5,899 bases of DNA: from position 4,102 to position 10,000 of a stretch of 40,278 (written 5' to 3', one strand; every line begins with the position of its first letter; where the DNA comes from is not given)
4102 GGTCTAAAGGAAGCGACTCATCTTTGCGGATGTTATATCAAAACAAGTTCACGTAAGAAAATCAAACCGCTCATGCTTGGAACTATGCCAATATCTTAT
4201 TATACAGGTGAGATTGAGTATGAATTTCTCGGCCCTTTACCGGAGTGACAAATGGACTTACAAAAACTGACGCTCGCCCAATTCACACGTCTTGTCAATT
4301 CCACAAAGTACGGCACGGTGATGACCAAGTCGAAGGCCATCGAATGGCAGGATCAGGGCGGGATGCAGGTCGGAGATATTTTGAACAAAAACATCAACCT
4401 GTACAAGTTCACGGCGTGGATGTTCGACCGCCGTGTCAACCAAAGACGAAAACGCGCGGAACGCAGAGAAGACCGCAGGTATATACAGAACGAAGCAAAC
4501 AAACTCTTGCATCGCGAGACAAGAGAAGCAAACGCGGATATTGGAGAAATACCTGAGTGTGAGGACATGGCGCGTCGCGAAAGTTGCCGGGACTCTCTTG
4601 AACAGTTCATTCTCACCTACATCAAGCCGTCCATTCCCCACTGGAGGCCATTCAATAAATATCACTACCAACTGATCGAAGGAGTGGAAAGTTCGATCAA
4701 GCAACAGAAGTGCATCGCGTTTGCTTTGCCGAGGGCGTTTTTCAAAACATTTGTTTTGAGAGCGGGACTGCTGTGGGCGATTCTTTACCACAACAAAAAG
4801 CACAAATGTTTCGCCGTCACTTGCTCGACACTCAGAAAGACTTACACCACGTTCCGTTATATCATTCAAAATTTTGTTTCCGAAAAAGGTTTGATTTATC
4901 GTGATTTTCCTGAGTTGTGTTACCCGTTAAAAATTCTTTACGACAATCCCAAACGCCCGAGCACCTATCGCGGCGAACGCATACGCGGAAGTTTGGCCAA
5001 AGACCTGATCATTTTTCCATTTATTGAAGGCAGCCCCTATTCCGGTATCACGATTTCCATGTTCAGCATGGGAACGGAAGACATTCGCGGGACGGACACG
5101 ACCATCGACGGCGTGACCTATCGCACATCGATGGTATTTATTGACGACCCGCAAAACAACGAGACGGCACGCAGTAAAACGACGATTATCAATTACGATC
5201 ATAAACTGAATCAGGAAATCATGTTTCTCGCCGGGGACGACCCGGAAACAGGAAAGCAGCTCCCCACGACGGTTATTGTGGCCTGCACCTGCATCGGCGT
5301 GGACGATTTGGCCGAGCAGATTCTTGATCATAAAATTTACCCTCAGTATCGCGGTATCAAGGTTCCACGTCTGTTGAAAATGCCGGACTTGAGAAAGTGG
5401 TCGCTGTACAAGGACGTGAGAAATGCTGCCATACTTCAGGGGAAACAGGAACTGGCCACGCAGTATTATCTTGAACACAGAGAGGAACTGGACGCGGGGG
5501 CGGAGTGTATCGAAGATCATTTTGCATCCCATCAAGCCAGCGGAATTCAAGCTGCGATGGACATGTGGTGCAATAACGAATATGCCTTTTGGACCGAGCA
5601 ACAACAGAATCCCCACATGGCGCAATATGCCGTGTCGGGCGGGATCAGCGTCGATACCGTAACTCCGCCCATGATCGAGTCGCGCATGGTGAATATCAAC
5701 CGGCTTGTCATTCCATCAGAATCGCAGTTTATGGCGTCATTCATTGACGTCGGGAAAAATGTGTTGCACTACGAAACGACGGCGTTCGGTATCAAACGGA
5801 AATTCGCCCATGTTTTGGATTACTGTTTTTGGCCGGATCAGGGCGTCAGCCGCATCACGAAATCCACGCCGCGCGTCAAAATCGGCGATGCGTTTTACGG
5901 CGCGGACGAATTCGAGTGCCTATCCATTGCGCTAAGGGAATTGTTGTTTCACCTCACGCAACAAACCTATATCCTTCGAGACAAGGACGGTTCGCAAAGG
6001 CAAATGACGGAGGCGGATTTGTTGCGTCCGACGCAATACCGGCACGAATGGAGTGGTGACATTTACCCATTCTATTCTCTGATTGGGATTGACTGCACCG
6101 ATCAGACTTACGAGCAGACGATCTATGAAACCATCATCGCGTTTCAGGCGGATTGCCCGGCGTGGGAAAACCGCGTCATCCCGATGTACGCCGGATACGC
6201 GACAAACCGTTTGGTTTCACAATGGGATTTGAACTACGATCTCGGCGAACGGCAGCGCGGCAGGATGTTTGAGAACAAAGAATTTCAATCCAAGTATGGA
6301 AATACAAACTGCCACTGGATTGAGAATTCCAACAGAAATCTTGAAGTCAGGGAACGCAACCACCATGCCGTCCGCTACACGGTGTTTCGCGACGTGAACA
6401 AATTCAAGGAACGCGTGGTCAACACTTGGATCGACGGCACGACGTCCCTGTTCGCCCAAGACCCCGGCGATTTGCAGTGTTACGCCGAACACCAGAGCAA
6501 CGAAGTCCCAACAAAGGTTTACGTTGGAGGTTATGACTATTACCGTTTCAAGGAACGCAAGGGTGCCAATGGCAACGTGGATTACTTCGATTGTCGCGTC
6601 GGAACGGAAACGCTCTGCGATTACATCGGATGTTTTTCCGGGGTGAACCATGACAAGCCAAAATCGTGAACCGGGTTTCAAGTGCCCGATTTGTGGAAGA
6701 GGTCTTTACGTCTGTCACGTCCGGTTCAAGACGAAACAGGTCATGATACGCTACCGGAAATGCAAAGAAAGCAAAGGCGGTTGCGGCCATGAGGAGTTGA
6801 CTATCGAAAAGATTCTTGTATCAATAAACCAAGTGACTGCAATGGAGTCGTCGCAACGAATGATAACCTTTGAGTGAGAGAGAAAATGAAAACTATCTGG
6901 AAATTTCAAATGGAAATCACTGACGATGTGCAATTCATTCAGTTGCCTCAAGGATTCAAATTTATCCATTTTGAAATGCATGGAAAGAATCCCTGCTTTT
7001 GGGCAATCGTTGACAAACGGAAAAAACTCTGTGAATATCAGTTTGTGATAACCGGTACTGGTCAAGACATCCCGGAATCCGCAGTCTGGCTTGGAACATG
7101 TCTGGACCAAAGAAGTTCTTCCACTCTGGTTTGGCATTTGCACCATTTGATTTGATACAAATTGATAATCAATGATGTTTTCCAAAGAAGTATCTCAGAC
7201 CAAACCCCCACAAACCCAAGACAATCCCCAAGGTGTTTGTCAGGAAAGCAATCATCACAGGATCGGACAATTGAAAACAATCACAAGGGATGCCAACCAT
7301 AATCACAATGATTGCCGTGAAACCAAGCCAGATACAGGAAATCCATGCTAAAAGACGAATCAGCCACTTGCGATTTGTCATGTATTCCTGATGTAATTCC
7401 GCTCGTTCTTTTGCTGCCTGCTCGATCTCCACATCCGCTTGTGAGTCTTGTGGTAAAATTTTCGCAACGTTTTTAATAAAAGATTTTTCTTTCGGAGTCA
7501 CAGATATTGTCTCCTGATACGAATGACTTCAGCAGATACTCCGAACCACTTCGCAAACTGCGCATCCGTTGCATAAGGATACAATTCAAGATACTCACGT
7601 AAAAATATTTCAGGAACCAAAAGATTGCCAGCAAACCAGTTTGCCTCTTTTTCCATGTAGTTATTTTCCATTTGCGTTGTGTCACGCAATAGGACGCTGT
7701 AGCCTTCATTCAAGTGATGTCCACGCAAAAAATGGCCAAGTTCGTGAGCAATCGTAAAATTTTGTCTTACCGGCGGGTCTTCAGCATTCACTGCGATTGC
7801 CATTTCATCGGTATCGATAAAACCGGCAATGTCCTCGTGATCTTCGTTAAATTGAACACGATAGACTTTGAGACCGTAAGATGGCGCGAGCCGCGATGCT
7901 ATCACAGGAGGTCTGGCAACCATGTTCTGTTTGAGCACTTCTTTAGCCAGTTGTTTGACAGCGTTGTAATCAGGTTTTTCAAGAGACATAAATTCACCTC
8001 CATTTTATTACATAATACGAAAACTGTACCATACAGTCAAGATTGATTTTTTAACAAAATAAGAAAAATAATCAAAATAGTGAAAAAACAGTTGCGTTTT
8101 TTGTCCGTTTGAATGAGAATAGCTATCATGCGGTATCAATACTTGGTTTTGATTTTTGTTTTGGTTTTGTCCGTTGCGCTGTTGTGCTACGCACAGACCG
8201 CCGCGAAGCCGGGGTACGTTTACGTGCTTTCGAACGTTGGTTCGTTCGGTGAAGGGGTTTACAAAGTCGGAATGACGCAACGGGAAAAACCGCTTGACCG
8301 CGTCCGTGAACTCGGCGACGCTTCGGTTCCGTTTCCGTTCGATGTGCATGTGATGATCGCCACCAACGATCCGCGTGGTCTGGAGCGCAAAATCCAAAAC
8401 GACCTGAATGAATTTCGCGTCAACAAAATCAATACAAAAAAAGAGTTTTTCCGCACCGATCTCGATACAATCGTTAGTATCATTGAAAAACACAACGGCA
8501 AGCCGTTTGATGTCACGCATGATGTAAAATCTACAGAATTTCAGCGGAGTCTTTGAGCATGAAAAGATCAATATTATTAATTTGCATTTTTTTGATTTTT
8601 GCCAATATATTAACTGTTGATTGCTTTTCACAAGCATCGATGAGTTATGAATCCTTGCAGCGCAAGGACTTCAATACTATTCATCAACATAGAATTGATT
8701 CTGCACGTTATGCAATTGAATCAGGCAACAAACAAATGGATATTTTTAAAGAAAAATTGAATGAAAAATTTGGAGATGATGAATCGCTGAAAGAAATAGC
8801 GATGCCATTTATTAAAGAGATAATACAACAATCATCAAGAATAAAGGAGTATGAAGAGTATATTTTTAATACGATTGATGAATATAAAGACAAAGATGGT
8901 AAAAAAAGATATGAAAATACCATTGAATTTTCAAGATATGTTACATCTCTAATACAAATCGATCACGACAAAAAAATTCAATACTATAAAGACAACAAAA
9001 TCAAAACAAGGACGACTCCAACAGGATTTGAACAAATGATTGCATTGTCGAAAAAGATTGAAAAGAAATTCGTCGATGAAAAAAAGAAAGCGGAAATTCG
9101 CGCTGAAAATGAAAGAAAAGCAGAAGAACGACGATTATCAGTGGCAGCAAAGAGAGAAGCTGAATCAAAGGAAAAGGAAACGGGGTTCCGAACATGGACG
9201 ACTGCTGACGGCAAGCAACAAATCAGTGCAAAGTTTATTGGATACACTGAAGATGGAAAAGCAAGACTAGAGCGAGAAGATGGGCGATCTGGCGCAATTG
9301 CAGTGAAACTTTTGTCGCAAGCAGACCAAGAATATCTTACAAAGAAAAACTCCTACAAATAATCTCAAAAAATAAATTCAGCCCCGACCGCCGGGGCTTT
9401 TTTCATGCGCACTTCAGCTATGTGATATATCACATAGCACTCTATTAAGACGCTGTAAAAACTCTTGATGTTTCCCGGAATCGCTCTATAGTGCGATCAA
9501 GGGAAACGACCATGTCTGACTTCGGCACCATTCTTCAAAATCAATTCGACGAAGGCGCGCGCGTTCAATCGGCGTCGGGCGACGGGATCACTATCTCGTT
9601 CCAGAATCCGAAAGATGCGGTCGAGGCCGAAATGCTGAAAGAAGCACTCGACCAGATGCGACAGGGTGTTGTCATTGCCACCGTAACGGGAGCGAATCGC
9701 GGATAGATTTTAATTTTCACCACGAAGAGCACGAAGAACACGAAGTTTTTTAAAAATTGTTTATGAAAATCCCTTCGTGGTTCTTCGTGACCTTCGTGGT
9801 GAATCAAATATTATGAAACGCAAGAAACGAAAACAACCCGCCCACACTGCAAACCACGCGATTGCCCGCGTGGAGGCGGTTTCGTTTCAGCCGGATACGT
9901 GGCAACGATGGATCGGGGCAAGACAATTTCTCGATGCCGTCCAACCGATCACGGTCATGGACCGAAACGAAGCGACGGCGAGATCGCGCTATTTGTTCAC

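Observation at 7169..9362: Accessory island between terminase and portal: HTH-less ImmA/IrrE peptidase + 2-TM partner, facing a membrane-anchored T5orf172 protein and a secreted SHD1 protein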

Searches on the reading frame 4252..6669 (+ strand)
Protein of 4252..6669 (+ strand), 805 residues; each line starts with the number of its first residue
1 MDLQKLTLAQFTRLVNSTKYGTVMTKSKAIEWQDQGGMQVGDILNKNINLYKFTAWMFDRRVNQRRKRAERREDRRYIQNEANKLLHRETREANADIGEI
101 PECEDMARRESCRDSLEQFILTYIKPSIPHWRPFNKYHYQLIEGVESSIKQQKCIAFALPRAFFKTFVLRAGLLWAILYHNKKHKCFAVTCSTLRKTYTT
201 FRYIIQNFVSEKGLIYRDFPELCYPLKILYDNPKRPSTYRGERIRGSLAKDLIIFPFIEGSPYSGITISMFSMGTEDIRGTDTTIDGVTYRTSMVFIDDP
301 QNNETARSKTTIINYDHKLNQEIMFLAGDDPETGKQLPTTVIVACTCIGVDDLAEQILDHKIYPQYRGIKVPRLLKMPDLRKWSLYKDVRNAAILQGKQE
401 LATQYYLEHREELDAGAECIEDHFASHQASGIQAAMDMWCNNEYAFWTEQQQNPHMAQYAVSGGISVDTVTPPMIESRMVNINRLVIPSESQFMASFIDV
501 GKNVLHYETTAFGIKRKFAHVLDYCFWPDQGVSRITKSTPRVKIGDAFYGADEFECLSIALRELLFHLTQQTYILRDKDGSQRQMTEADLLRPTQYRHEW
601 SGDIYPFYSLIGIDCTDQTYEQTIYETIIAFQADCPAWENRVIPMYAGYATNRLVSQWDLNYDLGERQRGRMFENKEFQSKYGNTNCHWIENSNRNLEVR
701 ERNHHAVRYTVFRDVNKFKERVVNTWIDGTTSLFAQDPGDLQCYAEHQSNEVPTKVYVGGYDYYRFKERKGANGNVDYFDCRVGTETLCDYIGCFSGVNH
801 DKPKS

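Call 3: search_protein_families(library=pfam, proteins=[window:4252-6669:+], max_evalue=0.1)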
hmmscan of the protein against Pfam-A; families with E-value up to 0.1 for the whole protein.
window:4252-6669:+ (805 aa): 0 families

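Call 4: search_protein_families(library=phrogs, proteins=[window:4252-6669:+], max_evalue=0.01)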
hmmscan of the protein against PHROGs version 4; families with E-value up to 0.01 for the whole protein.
window:4252-6669:+ (805 aa): 0 families

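Call 10: find_related_loci(query=window:4252-6669:+, collection=viral_contigs, flank=10000)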
Query window:4252-6669:+ (805 aa) in viral_contigs; peptide patterns used: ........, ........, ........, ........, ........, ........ (x = any residue, [..] = any of these).
1 stretches matched a pattern, but none encodes a relative of the query by tblastn (E <= 1e-3).

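Call 62: search_dna_similar(query=window:4252-6666:+, collection=phages, mode=protein, max_evalue=1e-10, max_rows=12)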
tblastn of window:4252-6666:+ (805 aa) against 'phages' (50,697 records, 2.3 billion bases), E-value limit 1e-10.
No match.

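Call 84: search_protein_families(library=ncbifam, proteins=[window:4252-6669:+], max_evalue=0.01)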
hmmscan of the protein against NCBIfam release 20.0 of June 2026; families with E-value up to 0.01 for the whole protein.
window:4252-6669:+ (805 aa): 0 families

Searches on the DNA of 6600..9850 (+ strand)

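Call 6: search_dna_similar(query=window:6600-9850:+, collection=phages, mode=distant, max_rows=20)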
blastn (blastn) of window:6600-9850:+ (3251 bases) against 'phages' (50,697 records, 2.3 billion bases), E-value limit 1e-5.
Records with a match: 1; places in all: 1; records where one place covers at least 80% of the query: 0.
Best place of each record, by identity: 60-80% 1.
By first word of the organism name: Escherichia 1.
By host as written in the record: Escherichia coli 1.
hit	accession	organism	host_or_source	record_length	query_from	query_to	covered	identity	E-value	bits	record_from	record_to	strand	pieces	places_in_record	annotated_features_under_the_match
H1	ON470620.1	Escherichia phage vB_EcoM-813R9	Escherichia coli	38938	1638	1758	4%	75.2%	3e-13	84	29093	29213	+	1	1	chromosome segregation ATPase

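Call 73: get_annotated_region(hit=H1, flank=2500)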
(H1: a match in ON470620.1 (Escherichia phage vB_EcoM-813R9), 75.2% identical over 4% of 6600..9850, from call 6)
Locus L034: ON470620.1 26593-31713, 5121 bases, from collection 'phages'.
description: Escherichia phage vB_EcoM-813R9, partial genome.
organism: Escherichia phage vB_EcoM-813R9 (NCBI taxid 2946098)
taxonomy: Viruses; Duplodnaviria; Heunggongvirae; Uroviricota; Caudoviricetes; Peduoviridae
host: Escherichia coli; source: -; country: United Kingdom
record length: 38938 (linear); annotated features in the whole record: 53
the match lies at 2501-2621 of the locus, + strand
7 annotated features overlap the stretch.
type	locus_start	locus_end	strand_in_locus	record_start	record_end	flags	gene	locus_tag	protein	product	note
CDS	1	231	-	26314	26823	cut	-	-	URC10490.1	activator protein cII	-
CDS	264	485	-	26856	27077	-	-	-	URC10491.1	Cox protein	Cox (control of excision) protein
CDS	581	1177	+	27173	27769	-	-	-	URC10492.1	repressor protein cI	-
CDS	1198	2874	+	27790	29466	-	-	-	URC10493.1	chromosome segregation ATPase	-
CDS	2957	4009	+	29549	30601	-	-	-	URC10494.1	integrase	-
CDS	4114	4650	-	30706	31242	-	-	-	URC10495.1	HTH-type transcriptional regulator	HTH-type transcriptional regulator RcdA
CDS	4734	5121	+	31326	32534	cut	-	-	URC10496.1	inner membrane protein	Inner membrane protein YbjJ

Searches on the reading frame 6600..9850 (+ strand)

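Call 76: search_protein_families(library=pfam, proteins=[L034:1198-2871:+], max_evalue=0.01)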
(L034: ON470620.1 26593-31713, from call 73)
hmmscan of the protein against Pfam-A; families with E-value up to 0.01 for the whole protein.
L034:1198-2871:+ (558 aa): 4 families
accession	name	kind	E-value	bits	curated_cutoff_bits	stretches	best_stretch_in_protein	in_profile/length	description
PF13455.12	MUG113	-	3.7e-20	72.7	22.3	1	443-520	1-73/73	Meiotically up-regulated gene 113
PF10544.15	T5orf172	-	3.2e-17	63.3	20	1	427-520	1-100/101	T5orf172 domain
PF13250.11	DUF4041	-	3.1e-12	46.6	27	1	267-322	2-56/56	Domain of unknown function (DUF4041)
PF12329.13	TMF_DNA_bd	-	0.008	16.6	35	1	24-68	26-70/74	TATA element modulatory factor 1 DNA binding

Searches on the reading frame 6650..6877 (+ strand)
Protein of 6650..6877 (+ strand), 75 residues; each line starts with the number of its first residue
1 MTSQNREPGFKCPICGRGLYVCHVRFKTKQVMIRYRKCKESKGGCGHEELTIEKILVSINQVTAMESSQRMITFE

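Call 3: search_protein_families(library=pfam, proteins=[window:6650-6877:+], max_evalue=0.1)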
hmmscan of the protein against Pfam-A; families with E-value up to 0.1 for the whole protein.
window:6650-6877:+ (75 aa): 4 families
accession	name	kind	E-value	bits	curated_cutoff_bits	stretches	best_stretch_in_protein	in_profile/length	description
PF04606.18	Ogr_Delta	-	0.0026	18.1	26.3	1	11-53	1-41/47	Ogr/Delta-like zinc finger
PF19335.5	HMBD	-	0.021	15.2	23.6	1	7-17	14-23/28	Heavy metal binding domain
PF13408.12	Zn_ribbon_recom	-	0.025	15.4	25.3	1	11-55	7-49/58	Recombinase zinc beta ribbon domain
PF13912.12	zf-C2H2_6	-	0.056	13.9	25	0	10-17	2-9/27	C2H2-type zinc finger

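Call 4: search_protein_families(library=phrogs, proteins=[window:6650-6877:+], max_evalue=0.01)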
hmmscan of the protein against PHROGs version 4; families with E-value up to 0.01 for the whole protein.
window:6650-6877:+ (75 aa): 1 family
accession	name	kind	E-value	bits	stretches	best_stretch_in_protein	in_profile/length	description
phrog_10675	-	unknown function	0.001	20.2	1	10-57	6-49/98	-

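Call 5: search_protein_families(library=padloc, proteins=[window:6650-6877:+], max_evalue=0.1)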
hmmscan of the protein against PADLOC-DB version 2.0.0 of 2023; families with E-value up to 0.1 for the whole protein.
window:6650-6877:+ (75 aa): 0 families

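Call 84: search_protein_families(library=ncbifam, proteins=[window:6650-6877:+], max_evalue=0.01)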
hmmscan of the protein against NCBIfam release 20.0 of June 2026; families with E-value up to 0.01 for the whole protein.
window:6650-6877:+ (75 aa): 0 families

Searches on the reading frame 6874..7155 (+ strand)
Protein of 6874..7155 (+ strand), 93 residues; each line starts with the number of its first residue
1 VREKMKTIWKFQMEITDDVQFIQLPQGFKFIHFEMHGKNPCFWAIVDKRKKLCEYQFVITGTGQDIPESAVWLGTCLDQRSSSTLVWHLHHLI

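Call 3: search_protein_families(library=pfam, proteins=[window:6874-7155:+], max_evalue=0.1)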
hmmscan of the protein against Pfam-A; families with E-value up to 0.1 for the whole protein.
window:6874-7155:+ (93 aa): 1 family
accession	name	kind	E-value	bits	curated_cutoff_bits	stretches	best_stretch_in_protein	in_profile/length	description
PF24043.1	DUF7352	-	4.3e-22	78.6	27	1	5-91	1-88/97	Domain of unknown function (DUF7352)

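Call 4: search_protein_families(library=phrogs, proteins=[window:6874-7155:+], max_evalue=0.01)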
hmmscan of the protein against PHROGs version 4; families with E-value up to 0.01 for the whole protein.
window:6874-7155:+ (93 aa): 2 families
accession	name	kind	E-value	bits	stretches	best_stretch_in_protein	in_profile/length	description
phrog_3848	-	unknown function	6.2e-16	59.7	1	5-91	1-91/100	-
phrog_31149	-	unknown function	4.1e-05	24.2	1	5-90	93-179/190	-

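Call 5: search_protein_families(library=padloc, proteins=[window:6874-7155:+], max_evalue=0.1)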
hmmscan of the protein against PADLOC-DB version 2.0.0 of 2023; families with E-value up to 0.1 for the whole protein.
window:6874-7155:+ (93 aa): 0 families

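Call 84: search_protein_families(library=ncbifam, proteins=[window:6874-7155:+], max_evalue=0.01)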
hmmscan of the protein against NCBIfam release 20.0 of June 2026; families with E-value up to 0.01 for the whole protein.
window:6874-7155:+ (93 aa): 0 families
